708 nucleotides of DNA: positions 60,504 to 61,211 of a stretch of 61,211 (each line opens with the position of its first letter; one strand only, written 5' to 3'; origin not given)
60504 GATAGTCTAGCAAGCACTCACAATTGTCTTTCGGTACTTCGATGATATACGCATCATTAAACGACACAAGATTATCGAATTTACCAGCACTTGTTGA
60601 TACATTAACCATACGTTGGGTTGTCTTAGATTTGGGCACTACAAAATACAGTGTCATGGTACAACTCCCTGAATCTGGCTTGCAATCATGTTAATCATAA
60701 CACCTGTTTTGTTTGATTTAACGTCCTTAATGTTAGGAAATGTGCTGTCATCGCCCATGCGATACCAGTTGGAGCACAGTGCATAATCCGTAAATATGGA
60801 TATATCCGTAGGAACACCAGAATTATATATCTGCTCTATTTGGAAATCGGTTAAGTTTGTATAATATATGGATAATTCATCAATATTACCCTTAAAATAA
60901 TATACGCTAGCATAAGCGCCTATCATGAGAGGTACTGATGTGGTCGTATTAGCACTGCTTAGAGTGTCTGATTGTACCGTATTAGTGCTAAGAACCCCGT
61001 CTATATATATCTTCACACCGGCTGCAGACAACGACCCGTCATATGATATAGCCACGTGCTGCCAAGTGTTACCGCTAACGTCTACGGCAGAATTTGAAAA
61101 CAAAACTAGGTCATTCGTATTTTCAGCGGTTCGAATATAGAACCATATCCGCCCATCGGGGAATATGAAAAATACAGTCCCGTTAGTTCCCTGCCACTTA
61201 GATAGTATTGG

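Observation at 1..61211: The word (GA)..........(TA) is about 50-fold over-represented, on both strands and in all reading frames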

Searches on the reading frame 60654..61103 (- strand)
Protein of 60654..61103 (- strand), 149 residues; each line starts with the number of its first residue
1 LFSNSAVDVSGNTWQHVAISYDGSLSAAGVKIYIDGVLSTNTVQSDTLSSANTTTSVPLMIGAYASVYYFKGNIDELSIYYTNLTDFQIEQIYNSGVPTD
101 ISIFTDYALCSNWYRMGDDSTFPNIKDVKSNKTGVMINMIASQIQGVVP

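Call 50: search_protein_families(library=pfam, max_evalue=0.01, proteins=[window:60654-61103:-])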
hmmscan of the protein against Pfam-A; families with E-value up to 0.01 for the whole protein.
window:60654-61103:- (149 aa): 2 families
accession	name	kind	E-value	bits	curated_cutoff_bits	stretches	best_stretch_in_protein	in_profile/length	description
PF13385.13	Laminin_G_3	-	1.5e-14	54.8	27.6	1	4-89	71-150/151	Concanavalin A-like lectin/glucanases superfamily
PF02973.23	Sialidase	-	0.00017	21.6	26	1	25-92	114-184/189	Sialidase, N-terminal domain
